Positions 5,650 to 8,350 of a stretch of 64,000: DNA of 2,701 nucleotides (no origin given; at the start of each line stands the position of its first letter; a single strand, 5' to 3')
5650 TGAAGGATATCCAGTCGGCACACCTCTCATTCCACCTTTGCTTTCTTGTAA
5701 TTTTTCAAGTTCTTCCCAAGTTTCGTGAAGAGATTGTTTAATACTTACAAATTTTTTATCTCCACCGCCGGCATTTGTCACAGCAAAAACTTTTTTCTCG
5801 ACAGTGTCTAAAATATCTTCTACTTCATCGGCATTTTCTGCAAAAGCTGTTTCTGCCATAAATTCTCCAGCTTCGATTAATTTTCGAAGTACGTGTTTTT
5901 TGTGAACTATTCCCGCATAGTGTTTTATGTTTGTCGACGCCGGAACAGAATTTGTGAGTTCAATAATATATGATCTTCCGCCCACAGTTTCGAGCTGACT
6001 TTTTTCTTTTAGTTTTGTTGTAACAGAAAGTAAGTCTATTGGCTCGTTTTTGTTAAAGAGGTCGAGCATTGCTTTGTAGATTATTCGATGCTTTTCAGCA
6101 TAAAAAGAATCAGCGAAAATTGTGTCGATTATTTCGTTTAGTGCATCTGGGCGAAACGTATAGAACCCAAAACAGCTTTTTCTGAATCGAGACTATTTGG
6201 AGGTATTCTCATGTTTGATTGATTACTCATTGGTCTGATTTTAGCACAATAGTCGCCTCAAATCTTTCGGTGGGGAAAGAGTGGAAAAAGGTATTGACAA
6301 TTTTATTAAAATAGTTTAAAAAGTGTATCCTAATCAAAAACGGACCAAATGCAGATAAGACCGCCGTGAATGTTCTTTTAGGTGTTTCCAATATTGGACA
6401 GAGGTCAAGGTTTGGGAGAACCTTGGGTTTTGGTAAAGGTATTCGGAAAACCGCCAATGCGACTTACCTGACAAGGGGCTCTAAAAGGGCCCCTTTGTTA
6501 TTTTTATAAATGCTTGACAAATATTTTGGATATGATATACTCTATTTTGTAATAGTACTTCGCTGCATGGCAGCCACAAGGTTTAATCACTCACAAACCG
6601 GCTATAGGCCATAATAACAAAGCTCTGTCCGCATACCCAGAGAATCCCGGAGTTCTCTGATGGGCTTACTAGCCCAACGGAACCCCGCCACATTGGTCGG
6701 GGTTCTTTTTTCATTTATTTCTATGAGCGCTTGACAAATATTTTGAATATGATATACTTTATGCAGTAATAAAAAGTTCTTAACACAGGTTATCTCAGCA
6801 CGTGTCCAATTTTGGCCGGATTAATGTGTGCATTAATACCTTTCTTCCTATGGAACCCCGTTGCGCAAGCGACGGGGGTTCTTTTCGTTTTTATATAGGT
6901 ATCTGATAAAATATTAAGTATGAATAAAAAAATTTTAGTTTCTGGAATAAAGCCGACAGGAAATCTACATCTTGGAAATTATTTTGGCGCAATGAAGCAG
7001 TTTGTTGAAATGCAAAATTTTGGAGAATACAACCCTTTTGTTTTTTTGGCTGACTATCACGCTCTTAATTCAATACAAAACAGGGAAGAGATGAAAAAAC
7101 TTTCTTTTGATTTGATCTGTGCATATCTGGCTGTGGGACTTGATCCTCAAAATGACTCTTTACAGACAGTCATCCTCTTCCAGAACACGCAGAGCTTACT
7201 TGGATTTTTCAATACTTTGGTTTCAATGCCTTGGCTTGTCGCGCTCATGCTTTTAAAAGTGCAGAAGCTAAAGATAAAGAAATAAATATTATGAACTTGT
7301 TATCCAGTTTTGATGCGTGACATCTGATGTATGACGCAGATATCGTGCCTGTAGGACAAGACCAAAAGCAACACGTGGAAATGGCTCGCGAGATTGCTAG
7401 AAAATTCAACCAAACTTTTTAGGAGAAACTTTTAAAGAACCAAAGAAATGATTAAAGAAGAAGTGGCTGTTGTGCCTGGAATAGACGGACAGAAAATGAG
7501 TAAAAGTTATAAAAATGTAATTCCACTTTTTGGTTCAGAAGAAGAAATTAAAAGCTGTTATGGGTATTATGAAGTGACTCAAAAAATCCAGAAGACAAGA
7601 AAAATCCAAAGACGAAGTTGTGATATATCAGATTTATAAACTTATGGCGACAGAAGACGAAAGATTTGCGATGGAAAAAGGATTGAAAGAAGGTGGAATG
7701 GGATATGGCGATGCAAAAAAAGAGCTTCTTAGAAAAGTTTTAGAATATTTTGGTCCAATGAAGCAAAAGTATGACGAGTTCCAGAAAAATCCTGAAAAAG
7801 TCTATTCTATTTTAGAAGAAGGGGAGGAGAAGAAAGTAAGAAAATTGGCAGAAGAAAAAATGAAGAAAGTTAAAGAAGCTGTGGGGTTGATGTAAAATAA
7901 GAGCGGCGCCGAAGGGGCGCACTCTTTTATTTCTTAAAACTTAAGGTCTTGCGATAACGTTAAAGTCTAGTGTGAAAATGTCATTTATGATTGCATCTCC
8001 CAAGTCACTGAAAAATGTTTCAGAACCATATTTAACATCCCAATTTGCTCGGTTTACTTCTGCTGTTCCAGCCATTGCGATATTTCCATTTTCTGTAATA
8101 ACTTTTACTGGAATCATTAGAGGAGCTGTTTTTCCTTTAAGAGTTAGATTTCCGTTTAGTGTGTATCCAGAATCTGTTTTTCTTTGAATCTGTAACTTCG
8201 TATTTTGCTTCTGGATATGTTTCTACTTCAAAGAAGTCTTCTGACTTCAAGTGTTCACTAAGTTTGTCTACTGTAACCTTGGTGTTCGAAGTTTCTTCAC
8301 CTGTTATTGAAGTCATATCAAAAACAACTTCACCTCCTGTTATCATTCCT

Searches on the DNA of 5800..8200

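Call 3: search_rna_families(source=window, start=5800, end=8200, threshold=evalue, max_evalue=10, show_alignments=5)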
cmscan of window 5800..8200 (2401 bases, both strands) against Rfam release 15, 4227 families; matches with E-value up to 10: 7.
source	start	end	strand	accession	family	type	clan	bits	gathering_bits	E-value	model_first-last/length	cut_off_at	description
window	5871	5981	-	RF01507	Afu_298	Gene; snRNA; snoRNA; CD-box;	-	24.8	40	1.4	1-93/93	no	A. fimigatus snoRNA Afu_298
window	7596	7662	-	RF02059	STnc50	Gene; sRNA;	-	21.5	55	1.7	1-84/84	no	Salmonella enterica sRNA STnc40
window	6462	6550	-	RF02029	sraA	Gene; sRNA;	-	19.3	56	9.6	1-95/95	no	sraA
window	6435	6502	+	RF02353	BjrC68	Gene; sRNA;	-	18.6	39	0.12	1-82/82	no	Bradyrhizobiaceae sRNA BjrC68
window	8059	8121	+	RF04204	mir-3473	Gene; miRNA;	-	17.5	71.8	3.5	1-78/78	no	mir-3473 microRNA precursor family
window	6581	6657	-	RF02089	CLRN1-AS1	Gene; lncRNA;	-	15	48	0.93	1-79/79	no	CLRN1 antisense RNA 1 conserved region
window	6264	6279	-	RF00517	serC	Cis-reg; leader;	-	13.9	35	7.9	12-27/52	no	serC leader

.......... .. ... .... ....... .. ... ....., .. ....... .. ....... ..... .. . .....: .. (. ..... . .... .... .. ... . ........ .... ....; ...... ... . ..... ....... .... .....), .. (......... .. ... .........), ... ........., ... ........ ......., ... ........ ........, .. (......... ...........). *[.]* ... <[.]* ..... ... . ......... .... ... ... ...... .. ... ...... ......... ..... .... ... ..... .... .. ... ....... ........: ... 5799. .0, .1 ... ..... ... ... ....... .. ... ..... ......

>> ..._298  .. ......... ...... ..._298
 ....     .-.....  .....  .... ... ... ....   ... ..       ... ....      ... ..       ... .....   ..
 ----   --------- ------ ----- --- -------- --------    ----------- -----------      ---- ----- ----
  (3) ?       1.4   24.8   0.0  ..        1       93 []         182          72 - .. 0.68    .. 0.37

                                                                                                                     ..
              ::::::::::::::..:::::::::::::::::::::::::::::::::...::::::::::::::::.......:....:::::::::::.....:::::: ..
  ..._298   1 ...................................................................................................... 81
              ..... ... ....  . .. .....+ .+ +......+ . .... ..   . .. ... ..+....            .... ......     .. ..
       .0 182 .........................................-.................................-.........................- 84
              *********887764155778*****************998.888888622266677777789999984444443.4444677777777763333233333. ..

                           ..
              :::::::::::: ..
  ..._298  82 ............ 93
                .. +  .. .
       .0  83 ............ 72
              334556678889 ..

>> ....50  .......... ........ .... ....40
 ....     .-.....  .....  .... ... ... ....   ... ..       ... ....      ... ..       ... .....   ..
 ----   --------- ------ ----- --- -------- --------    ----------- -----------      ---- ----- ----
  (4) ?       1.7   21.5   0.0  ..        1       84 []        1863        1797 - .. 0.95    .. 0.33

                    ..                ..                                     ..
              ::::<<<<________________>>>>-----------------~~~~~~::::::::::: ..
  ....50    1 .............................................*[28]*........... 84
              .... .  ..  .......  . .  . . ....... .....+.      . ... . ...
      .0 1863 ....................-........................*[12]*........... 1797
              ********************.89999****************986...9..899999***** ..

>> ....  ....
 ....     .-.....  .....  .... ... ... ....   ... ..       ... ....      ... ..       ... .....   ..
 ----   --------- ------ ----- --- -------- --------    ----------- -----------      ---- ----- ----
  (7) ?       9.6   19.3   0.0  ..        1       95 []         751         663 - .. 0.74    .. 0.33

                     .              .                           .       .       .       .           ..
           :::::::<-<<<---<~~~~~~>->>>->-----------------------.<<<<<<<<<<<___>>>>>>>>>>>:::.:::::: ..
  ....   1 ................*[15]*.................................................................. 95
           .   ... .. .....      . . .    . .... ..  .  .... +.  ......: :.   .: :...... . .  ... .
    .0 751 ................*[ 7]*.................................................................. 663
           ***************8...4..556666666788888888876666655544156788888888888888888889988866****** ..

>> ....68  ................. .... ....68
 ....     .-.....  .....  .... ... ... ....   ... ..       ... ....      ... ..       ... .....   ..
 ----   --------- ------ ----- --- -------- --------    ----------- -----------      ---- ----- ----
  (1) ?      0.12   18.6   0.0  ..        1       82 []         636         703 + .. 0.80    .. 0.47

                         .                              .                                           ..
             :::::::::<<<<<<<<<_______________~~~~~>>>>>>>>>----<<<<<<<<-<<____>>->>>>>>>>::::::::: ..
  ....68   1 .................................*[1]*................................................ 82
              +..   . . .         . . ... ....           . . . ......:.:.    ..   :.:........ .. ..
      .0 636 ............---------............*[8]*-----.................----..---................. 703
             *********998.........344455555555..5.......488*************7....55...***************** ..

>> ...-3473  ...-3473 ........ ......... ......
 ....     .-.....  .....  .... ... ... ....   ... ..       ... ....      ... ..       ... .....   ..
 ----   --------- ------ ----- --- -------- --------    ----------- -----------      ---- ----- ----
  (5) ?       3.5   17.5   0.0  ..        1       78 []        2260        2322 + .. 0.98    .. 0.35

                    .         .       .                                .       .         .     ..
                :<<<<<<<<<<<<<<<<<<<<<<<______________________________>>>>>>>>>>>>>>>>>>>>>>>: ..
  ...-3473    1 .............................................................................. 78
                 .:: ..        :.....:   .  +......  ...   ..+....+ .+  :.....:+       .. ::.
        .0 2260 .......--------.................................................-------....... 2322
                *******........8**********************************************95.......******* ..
